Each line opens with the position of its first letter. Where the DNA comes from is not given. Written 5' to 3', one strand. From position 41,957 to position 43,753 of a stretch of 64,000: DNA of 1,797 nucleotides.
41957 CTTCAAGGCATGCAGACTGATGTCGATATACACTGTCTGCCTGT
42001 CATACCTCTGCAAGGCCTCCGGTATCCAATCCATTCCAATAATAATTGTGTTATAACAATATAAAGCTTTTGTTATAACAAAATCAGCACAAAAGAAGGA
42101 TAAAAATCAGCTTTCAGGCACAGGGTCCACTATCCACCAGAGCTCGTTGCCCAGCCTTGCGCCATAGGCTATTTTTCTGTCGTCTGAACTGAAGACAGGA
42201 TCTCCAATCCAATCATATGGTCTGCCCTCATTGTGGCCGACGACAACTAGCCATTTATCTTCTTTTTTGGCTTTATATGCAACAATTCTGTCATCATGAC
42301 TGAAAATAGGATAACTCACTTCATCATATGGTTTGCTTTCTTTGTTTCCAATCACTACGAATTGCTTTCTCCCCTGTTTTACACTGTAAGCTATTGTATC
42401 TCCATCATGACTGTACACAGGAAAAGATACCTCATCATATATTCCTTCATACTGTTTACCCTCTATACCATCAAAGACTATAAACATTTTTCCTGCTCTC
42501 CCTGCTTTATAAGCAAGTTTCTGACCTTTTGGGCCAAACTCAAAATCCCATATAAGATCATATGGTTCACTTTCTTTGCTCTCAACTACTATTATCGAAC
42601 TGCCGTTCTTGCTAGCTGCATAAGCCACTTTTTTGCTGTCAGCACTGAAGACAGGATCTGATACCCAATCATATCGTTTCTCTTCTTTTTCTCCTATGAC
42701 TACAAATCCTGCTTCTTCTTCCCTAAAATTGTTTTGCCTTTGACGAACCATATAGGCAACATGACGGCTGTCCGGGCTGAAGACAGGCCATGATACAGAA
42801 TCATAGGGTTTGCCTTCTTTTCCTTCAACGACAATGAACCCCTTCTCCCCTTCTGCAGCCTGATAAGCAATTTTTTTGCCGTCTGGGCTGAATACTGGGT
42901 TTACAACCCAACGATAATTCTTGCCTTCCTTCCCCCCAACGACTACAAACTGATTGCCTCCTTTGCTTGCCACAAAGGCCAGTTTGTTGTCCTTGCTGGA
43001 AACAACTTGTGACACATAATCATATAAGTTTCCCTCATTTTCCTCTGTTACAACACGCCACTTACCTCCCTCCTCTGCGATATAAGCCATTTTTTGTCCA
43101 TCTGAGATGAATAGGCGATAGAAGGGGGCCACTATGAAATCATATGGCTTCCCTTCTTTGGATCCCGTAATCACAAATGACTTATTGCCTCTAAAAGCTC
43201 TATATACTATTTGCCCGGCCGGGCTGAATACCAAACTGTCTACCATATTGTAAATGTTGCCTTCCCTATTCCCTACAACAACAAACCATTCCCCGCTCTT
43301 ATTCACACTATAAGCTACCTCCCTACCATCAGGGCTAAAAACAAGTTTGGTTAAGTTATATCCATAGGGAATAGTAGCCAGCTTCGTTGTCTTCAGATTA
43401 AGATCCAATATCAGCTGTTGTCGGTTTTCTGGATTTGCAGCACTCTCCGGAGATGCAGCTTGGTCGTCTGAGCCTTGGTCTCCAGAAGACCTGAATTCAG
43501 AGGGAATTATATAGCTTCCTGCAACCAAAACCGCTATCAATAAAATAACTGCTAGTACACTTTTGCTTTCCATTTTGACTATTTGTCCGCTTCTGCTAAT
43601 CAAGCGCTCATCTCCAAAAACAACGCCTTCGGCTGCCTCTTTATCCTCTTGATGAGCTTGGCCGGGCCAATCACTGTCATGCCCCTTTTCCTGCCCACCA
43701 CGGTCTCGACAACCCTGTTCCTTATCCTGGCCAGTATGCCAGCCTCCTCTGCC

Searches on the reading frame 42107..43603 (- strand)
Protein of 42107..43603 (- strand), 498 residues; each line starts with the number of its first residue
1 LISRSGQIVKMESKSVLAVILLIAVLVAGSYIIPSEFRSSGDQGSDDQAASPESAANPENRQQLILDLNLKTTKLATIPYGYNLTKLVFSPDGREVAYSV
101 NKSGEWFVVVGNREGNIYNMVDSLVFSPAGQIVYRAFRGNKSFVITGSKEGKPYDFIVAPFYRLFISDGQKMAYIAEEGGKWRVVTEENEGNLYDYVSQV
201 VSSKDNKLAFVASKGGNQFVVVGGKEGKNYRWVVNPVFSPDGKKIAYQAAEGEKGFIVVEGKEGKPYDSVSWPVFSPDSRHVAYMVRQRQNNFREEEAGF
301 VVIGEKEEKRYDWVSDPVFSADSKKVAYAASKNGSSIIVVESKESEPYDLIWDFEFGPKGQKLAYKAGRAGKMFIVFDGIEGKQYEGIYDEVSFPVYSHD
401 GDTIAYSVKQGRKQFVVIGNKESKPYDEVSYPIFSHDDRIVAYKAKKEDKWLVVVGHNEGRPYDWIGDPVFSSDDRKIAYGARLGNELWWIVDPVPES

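Call 79: search_protein_families(library=pfam, proteins=[window:42107-43603:-], max_evalue=0.001)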
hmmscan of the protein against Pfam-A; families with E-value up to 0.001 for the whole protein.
window:42107-43603:- (498 aa): 3 families
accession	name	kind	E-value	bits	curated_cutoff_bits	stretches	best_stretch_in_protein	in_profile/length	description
PF07676.18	PD40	-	5.6e-17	61.7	20.9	0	235-248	13-26/38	WD40-like Beta Propeller Repeat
PF02897.21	Peptidase_S9_N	-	4e-05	23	24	0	60-105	106-147/414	Prolyl oligopeptidase, N-terminal beta-propeller domain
PF16639.10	Apocytochr_F_N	-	0.00035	21.3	30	0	213-244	106-137/155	Apocytochrome F, N-terminal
